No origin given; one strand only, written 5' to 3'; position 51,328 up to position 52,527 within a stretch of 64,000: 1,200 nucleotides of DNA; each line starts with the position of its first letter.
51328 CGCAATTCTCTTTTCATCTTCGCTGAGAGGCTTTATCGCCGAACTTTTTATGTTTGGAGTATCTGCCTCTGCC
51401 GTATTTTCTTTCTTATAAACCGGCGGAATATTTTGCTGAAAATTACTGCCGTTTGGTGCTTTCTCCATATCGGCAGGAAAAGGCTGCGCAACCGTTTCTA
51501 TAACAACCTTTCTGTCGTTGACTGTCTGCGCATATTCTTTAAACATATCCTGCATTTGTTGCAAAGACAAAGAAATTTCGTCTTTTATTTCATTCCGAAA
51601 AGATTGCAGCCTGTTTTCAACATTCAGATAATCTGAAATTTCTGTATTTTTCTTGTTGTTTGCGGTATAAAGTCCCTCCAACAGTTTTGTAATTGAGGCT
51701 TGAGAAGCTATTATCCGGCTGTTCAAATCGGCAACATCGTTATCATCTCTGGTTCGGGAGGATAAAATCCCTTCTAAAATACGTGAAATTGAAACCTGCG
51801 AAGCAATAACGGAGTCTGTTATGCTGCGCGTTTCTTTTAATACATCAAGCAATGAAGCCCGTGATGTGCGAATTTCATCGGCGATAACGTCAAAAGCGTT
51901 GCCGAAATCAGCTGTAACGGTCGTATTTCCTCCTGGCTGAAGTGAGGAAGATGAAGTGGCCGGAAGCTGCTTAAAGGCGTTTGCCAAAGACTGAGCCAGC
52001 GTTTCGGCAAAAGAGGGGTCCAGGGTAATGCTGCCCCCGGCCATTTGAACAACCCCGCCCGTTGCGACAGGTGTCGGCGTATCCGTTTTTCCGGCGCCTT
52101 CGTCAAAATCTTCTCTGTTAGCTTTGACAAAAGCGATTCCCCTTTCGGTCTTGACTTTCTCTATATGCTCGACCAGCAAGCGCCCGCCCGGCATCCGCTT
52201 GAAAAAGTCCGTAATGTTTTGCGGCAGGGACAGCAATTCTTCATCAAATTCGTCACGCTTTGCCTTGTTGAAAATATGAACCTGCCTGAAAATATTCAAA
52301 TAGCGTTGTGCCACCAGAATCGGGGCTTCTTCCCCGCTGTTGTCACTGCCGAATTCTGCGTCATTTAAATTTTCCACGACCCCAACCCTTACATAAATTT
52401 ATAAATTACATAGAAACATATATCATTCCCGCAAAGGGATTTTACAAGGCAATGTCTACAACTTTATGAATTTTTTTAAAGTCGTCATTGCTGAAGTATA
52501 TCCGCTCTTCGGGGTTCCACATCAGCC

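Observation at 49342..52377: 1011-aa hyper-acidic protein with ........, RTFGEEH and DWEWEYV short repeats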

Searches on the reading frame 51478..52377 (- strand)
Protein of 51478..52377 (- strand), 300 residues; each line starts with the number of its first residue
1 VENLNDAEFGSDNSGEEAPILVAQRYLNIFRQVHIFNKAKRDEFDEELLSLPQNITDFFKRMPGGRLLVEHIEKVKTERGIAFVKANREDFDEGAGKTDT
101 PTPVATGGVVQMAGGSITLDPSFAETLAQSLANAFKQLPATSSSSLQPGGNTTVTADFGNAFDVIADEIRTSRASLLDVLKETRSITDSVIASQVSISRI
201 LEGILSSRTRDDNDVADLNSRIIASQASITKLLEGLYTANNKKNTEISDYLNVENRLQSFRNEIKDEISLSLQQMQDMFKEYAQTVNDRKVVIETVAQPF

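Call 21: search_solved_structures(query=window:51478-52377:-, max_evalue=10)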
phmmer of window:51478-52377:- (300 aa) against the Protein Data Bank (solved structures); distinct sequences matched with E-value up to 10: 6.
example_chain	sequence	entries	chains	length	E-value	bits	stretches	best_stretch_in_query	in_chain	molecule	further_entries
5uw8_A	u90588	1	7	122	0.23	14.3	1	95-150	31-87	Probable phospholipid ABC transporter-binding protein MlaD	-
8hpz_A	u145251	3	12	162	0.27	14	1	95-150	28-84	Intermembrane phospholipid transport system binding protein MlaD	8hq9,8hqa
5uw2_A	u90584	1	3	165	0.3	13.9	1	96-150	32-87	Probable phospholipid ABC transporter-binding protein MlaD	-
6zy2_A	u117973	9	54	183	0.34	13.7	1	95-150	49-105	YrbD protein | Outer membrane lipid asymmetry maintenance protein MlaD | Intermembrane phospholipid transport system binding protein MlaD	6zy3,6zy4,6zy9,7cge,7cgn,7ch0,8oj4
6xbd_A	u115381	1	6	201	0.42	13.4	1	95-150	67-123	Phospholipid ABC transporter-binding protein MlaD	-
7mwr_B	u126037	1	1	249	8.1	9.2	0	159-225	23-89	LHD101B4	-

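Call 26: search_protein_representatives(protein=window:51478-52377:-)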
Query: 300 residues. Proteins with E-value up to 0.001 (for the whole library): 334; up to 1e-10: 233; up to 1e-30: 50. The best 150 are listed.
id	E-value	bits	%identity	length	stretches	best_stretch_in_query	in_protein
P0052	4.9e-183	622.9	99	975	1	1-300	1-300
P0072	7.9e-144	494.4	80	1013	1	1-295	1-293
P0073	1.1e-142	490.7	81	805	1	1-299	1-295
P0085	6.5e-142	488.1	80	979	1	1-296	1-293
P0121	7.0e-142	488.0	100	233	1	1-233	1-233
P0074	1.0e-141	487.5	79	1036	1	1-295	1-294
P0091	2.8e-141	486.1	78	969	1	1-297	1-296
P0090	1.1e-138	477.6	79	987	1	1-295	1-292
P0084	4.0e-136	469.2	78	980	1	1-296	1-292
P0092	6.1e-129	445.6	76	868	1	1-300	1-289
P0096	7.1e-128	442.1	73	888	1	1-296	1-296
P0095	1.1e-126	438.2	74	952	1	1-296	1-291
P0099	3.4e-125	433.3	74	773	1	1-297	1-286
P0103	7.4e-125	432.2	74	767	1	1-287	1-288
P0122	2.4e-124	430.5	72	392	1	1-287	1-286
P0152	5.5e-26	108.1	32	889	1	5-284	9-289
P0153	1.3e-24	103.7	41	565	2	4-138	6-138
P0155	6.6e-24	101.3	45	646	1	5-137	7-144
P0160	2.2e-23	99.6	29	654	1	6-286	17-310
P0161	3.6e-23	98.9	43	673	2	4-138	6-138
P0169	1.4e-21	93.7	40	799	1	5-177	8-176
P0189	6.1e-20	88.3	41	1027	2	13-162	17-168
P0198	3.2e-19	86.0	41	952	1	13-141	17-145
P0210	7.2e-18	81.5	32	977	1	9-265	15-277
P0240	3.2e-15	72.8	39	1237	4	11-136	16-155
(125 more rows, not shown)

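Call 27: list_cluster_members(proteins=[P0152, P0153, P0155, P0160, P0161, P0169, P0189, P0198, P0210, P0240])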
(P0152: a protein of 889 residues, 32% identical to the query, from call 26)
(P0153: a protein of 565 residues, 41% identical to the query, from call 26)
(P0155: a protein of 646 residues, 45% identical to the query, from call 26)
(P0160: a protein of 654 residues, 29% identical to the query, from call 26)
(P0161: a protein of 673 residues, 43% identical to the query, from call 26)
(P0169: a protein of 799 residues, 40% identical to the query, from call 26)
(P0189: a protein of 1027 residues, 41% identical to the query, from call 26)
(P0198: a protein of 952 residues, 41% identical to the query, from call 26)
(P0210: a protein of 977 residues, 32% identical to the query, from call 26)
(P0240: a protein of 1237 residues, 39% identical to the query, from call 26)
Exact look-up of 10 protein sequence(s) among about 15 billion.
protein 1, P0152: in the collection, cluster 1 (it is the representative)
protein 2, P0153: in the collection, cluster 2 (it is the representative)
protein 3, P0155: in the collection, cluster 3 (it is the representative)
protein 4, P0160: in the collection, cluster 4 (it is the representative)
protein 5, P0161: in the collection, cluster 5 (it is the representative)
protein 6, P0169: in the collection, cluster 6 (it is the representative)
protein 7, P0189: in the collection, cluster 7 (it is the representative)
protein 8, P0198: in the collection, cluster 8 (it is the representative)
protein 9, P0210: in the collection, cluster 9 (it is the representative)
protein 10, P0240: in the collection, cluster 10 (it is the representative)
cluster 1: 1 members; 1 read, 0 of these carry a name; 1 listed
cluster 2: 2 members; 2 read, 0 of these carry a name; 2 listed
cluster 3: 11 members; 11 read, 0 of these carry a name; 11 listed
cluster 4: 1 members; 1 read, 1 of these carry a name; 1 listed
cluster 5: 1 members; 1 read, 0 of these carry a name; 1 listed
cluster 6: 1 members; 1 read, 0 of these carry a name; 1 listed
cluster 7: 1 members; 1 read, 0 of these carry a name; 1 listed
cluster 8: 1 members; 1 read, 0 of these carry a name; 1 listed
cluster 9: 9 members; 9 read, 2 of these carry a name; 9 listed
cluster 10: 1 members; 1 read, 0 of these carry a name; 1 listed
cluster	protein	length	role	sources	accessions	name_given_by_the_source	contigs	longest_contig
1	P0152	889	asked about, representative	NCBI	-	-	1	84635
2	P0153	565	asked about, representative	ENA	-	-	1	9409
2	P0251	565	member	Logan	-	-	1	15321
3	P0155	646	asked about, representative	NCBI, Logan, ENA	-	-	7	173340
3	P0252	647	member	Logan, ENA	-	-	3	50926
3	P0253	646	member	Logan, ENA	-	-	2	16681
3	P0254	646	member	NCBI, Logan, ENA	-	-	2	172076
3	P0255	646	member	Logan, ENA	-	-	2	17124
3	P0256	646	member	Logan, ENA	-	-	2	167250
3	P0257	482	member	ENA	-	-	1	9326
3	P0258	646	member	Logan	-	-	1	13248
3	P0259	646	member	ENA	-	-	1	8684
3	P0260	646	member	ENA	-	-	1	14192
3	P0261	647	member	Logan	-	-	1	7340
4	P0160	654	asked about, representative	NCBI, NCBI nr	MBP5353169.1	MAG: hypothetical protein J6Y91_05330, partial [Alphaproteobacteria bacterium] | hypothetical protein [Alphaproteobacteria bacterium]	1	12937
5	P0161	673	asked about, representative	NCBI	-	-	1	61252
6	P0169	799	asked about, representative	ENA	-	-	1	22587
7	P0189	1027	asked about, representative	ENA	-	-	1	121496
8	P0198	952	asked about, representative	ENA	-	-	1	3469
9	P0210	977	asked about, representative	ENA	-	-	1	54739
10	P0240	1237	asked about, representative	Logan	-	-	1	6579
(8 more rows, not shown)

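Call 30: find_encoding_contigs(protein=P0155, flank=10000, max_places=1)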
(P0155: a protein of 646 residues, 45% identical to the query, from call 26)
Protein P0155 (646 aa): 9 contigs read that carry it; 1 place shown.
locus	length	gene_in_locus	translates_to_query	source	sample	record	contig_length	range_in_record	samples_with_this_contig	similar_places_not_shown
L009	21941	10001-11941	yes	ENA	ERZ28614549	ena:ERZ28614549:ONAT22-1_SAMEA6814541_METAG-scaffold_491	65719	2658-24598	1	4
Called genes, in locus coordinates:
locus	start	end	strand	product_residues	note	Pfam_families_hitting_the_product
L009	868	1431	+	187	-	-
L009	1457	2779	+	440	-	-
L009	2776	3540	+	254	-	-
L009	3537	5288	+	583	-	-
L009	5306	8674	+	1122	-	PF01551:Peptidase_M23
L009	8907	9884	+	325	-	PF01381:HTH_3, PF04545:Sigma70_r4 (faint), PF12844:HTH_19 (weak), PF13413:HTH_25 (faint), PF13443:HTH_26 (faint), PF13560:HTH_31 (weak), PF01381:HTH_3, PF13560:HTH_31, +1 more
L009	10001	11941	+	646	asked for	-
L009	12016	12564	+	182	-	-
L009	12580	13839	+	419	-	-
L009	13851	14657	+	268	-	-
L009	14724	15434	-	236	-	-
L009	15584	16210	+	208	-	-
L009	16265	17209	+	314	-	PF02899:Phage_int_SAM_1, PF00589:Phage_integrase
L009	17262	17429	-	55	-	PF00471:Ribosomal_L33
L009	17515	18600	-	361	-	PF03572:Peptidase_S41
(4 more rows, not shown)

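Call 45: find_encoding_contigs(protein=P0152, flank=10000, max_places=1)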
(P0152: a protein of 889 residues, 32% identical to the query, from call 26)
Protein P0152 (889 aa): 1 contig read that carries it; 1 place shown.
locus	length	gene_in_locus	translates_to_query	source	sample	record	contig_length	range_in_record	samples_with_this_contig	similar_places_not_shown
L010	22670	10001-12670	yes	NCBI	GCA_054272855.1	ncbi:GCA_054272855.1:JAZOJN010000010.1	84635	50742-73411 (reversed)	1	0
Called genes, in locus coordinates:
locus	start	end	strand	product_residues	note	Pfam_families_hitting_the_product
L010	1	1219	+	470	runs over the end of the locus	-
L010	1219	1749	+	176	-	-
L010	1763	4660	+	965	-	PF07486:Hydrolase_2 (weak)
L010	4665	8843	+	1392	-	PF01551:Peptidase_M23 (weak)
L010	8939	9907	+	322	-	PF01381:HTH_3, PF12844:HTH_19 (faint), PF13413:HTH_25 (faint), PF13443:HTH_26 (faint), PF13560:HTH_31, PF01381:HTH_3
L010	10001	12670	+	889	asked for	PF06458:MucBP (faint), PF18877:SSSPR-51 (faint)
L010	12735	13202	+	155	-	-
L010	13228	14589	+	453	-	-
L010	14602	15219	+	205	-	-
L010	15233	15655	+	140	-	PF00293:NUDIX, PF14815:NUDIX_4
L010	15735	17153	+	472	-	PF02874:ATP-synt_ab_N (weak), PF00006:ATP-synt_ab, PF22919:ATP-synt_VA_C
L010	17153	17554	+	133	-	PF02823:ATP-synt_DE_N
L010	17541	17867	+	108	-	PF09527:ATPase_gene1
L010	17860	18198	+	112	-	PF12966:AtpR (weak)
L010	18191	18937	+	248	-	PF00119:ATP-synt_A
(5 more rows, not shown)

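Call 46: find_encoding_contigs(protein=P0189, flank=10000, max_places=1)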
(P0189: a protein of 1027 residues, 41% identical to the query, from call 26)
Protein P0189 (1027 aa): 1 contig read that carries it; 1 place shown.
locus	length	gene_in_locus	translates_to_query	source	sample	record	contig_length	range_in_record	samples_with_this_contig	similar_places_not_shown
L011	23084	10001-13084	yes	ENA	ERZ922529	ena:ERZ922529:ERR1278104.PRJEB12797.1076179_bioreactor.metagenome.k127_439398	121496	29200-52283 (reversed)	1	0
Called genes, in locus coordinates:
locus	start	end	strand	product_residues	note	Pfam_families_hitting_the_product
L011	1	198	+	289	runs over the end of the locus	PF01145:Band_7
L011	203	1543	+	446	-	PF00089:Trypsin, PF13365:Trypsin_2, PF00595:PDZ (faint), PF13180:PDZ_2, PF17820:PDZ_6 (faint)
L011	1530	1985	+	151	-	PF04364:DNA_pol3_chi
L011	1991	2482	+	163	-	PF02643:DUF192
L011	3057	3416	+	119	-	-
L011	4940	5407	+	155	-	PF05307:Bundlin (weak), PF08805:PilS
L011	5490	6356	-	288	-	PF07722:Peptidase_C26, PF00117:GATase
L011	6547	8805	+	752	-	-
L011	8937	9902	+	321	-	PF01381:HTH_3, PF04545:Sigma70_r4 (faint), PF12840:HTH_20 (faint), PF12844:HTH_19 (faint), PF13443:HTH_26 (weak), PF13560:HTH_31 (weak), PF13560:HTH_31, PF01381:HTH_3, +4 more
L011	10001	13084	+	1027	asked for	-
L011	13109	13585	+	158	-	-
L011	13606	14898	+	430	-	-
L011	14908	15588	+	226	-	-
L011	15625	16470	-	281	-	PF05307:Bundlin (weak), PF08805:PilS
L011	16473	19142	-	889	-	PF07517:SecA_DEAD, PF00270:DEAD, PF01043:SecA_PP_bind, PF21090:P-loop_SecA, PF07516:SecA_SW, PF02810:SEC-C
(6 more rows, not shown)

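Call 66: search_protein_families(library=pfam, proteins=[window:51478-52377:-, P0155], max_evalue=10)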
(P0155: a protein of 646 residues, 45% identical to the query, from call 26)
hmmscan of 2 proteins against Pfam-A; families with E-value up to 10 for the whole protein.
window:51478-52377:- (300 aa): 5 families
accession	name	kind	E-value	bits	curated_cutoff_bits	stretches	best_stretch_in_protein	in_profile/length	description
PF14257.11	DUF4349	-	0.0061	16.4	27.7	1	214-265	86-132/213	Domain of unknown function (DUF4349)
PF04108.17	ATG17_like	-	0.012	15.5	43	1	125-284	179-300/355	Autophagy protein ATG17-like domain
PF10234.14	Cluap1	-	0.022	14.6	25.8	1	165-287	128-249/268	Clusterin-associated protein-1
PF01346.23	FKBP_N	-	0.15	13.4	22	1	235-290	9-62/97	Domain amino terminal to FKBP-type peptidyl-prolyl isomerase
PF02465.23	FliD_N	-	0.78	10.9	24.8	1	233-292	20-73/97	Flagellar hook-associated protein 2 N-terminus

P0155 (646 aa): 0 families

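Call 72: search_dna_similar(query=window:51478-52377:-, collection=plasmids, mode=protein, max_evalue=1, max_rows=10)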
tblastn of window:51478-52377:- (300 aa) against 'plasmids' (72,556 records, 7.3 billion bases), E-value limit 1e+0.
No match.
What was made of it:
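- Tried and rejected: tblastn of the N-domain against plasmids found no match (call 72).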
